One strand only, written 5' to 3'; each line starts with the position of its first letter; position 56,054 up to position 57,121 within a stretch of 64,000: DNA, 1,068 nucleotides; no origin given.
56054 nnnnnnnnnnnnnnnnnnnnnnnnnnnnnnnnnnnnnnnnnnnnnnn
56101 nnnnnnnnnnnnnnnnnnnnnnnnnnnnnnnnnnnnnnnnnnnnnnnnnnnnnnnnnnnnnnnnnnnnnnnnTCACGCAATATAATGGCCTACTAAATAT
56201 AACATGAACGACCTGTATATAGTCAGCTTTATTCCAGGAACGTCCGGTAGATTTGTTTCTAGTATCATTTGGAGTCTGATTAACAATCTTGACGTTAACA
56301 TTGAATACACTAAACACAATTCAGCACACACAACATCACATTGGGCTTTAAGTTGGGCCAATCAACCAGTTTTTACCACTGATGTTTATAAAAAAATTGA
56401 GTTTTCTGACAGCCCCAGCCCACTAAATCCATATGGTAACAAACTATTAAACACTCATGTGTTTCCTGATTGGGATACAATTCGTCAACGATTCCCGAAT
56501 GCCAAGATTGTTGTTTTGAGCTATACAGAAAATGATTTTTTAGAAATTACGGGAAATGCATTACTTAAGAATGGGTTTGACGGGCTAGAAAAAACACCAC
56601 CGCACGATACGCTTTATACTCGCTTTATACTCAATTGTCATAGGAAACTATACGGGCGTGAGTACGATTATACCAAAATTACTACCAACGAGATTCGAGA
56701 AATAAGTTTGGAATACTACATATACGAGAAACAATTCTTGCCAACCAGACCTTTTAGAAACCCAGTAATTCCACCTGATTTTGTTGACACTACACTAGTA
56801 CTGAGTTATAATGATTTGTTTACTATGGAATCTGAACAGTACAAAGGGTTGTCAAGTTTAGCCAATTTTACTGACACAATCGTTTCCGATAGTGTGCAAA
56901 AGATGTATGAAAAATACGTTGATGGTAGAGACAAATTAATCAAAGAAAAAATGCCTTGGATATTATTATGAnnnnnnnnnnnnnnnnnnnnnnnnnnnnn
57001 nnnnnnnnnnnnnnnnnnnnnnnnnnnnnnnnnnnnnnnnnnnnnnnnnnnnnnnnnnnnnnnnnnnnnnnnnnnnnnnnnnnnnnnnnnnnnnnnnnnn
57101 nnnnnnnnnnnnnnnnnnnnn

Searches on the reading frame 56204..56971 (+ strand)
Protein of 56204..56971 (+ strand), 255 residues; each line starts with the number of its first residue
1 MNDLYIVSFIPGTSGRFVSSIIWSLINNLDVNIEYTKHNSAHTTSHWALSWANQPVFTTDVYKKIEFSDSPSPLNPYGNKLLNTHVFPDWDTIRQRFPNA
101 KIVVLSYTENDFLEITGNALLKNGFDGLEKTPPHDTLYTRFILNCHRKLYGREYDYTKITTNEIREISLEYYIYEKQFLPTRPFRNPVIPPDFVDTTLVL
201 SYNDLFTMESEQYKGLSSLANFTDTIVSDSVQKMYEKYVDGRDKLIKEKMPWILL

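Call 9: search_protein_families(library=phrogs, proteins=[window:56204-56971:+], max_evalue=0.1)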
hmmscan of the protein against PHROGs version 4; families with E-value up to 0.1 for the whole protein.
window:56204-56971:+ (255 aa): 0 families

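Call 21: search_protein_families(library=ncbifam, proteins=[window:56204-56971:+], max_evalue=0.1)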
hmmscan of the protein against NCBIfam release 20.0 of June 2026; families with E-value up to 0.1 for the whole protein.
window:56204-56971:+ (255 aa): 0 families

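Call 66: search_dna_similar(query=window:56204-56971:+, collection=phages, mode=protein, max_rows=25, max_evalue=0.01)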
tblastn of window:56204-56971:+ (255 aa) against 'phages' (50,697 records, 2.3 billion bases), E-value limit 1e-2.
No match.

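Call 71: find_related_loci(query=A7, collection=viral_contigs, flank=10000)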
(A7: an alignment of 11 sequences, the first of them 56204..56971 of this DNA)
Query A7 (255 aa) in viral_contigs; peptide patterns used: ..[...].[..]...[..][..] (x = any residue, [..] = any of these).
20 stretches matched a pattern; 7 encode a relative of the query (tblastn E <= 1e-3); 7 distinct loci.
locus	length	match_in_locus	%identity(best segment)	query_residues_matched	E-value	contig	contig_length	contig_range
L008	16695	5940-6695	33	1-254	9e-34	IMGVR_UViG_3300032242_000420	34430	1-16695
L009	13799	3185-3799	32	3-253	2e-27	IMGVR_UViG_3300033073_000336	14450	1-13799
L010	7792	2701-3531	29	1-253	3e-25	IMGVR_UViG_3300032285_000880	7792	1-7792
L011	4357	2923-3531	28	6-248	3e-21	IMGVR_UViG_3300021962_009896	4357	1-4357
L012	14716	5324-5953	27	8-248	6e-16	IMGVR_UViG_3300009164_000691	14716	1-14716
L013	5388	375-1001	26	5-248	2e-15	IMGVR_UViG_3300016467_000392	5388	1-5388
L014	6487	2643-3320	25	5-247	1e-12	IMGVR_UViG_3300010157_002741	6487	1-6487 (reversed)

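Call 74: search_protein_families(library=pfam, proteins=[L008:2740-3504:+, L008:3541-4515:+, L008:4496-5938:+, L008:6748-6987:+, L008:6984-8252:+, L008:8336-8725:+, L008:8793-9245:+, L008:9235-9711:+, L008:9760-10473:+, L009:4070-5908:+], max_evalue=0.001)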
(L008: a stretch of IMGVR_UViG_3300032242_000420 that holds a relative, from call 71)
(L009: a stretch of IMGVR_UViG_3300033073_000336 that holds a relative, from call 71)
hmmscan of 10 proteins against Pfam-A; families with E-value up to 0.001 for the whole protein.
L008:2740-3504:+ (254 aa): 0 families

L008:3541-4515:+ (324 aa): 2 families
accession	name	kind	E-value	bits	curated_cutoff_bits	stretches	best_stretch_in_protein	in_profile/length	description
PF13362.12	Toprim_3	-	0.00064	20.6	27.2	0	212-293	2-93/95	Toprim domain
PF13155.12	Toprim_2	-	0.00069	20.4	22.1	0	213-287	1-86/88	Toprim-like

L008:4496-5938:+ (480 aa): 4 families
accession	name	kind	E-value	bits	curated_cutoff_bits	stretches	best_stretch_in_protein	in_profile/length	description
PF03796.21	DnaB_C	-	7.1e-19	68.6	27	1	162-410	2-252/255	DnaB-like helicase C terminal domain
PF06745.19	ATPase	-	1.3e-08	34.9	26.6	1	162-265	1-107/231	KaiC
PF20307.4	divDNAB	-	1.8e-07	30.6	26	0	264-345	177-255/356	Divergent DnaB-like ATPase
PF13481.12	AAA_25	-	1.8e-06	28.2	27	1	167-337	20-187/195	AAA domain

L008:6748-6987:+ (79 aa): 0 families

L008:6984-8252:+ (422 aa): 0 families

L008:8336-8725:+ (129 aa): 0 families

L008:8793-9245:+ (150 aa): 0 families

L008:9235-9711:+ (158 aa): 0 families

L008:9760-10473:+ (237 aa): 0 families

L009:4070-5908:+ (612 aa): 0 families

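Call 81: find_related_loci(query=A8, collection=genome_contigs, flank=8000)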
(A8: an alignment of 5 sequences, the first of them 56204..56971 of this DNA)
Query A8 (255 aa) in genome_contigs; peptide patterns used: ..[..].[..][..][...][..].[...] (x = any residue, [..] = any of these).
40 stretches matched a pattern, but none encodes a relative of the query by tblastn (E <= 1e-3).

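Call 84: search_protein_families(library=phrogs, proteins=[L008:2740-3504:+, L008:6748-6987:+, L008:6984-8252:+, L008:8336-8725:+, L008:8793-9245:+, L008:9235-9711:+, L008:9760-10473:+, L009:4070-5908:+, L009:5909-7060:+, L008:11140-11862:+], max_evalue=0.001)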
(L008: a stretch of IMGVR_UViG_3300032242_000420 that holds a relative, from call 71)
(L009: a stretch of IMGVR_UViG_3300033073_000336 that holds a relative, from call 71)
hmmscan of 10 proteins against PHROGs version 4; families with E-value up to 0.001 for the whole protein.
L008:2740-3504:+ (254 aa): 1 family
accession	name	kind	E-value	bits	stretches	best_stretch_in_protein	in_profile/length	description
phrog_1084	-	unknown function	8.9e-13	49.4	1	29-114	5-93/123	unknown function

L008:6748-6987:+ (79 aa): 1 family
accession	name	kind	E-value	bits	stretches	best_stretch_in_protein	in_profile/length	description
phrog_11854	-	head and packaging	6.4e-17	62.5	1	1-76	1-76/88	virion structural protein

L008:6984-8252:+ (422 aa): 0 families

L008:8336-8725:+ (129 aa): 0 families

L008:8793-9245:+ (150 aa): 0 families

L008:9235-9711:+ (158 aa): 0 families

L008:9760-10473:+ (237 aa): 1 family
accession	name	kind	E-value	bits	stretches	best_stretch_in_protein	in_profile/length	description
phrog_14154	-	head and packaging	1.8e-11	44.2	1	92-198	37-139/771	virion structural protein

L009:4070-5908:+ (612 aa): 0 families

L009:5909-7060:+ (383 aa): 1 family
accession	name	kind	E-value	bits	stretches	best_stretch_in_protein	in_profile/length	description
phrog_455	-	unknown function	2.9e-30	107.4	2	136-379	125-333/764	-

L008:11140-11862:+ (240 aa): 4 families
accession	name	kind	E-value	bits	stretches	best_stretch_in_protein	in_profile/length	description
phrog_298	-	DNA, RNA and nucleotide metabolism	9.9e-57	193.5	1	13-238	32-260/293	exonuclease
phrog_3953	-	DNA, RNA and nucleotide metabolism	2e-07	31.9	1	73-188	32-129/186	exonuclease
phrog_69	-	DNA, RNA and nucleotide metabolism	1.6e-06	28.5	1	77-208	116-269/501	exonuclease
phrog_1706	-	DNA, RNA and nucleotide metabolism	9.4e-06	26.3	1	72-237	75-218/293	CRISPR/Cas system associated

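Call 85: search_solved_structures(query=A7, max_evalue=10, show_alignments=3)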
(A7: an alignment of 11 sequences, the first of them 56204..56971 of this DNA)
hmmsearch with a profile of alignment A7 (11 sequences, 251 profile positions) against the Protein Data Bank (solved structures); distinct sequences matched with E-value up to 10: 10.
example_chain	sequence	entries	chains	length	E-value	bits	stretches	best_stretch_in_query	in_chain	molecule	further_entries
9o9u_A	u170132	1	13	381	0.0033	20.5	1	124-212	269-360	Erlin-1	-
1ylf_A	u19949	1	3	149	0.29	14.1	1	66-131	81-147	RRF2 family protein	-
4gbm_A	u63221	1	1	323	0.33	13.9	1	199-232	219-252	CurM Sulfotransferase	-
2qp3_A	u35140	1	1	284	0.54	13.2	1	183-225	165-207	Bile salt sulfotransferase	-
1efh_A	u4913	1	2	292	0.56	13.2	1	183-225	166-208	HYDROXYSTEROID SULFOTRANSFERASE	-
1ov4_A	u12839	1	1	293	0.57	13.1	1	183-225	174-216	Alcohol sulfotransferase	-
3f3y_A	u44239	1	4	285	0.58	13.1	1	184-225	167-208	Bile salt sulfotransferase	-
1j99_A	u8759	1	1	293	0.58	13.1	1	183-225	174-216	ALCOHOL SULFOTRANSFERASE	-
2qp4_A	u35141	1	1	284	0.59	13.1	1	183-225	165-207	Bile salt sulfotransferase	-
4ifb_A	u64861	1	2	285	0.7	12.8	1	183-225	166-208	Bile salt sulfotransferase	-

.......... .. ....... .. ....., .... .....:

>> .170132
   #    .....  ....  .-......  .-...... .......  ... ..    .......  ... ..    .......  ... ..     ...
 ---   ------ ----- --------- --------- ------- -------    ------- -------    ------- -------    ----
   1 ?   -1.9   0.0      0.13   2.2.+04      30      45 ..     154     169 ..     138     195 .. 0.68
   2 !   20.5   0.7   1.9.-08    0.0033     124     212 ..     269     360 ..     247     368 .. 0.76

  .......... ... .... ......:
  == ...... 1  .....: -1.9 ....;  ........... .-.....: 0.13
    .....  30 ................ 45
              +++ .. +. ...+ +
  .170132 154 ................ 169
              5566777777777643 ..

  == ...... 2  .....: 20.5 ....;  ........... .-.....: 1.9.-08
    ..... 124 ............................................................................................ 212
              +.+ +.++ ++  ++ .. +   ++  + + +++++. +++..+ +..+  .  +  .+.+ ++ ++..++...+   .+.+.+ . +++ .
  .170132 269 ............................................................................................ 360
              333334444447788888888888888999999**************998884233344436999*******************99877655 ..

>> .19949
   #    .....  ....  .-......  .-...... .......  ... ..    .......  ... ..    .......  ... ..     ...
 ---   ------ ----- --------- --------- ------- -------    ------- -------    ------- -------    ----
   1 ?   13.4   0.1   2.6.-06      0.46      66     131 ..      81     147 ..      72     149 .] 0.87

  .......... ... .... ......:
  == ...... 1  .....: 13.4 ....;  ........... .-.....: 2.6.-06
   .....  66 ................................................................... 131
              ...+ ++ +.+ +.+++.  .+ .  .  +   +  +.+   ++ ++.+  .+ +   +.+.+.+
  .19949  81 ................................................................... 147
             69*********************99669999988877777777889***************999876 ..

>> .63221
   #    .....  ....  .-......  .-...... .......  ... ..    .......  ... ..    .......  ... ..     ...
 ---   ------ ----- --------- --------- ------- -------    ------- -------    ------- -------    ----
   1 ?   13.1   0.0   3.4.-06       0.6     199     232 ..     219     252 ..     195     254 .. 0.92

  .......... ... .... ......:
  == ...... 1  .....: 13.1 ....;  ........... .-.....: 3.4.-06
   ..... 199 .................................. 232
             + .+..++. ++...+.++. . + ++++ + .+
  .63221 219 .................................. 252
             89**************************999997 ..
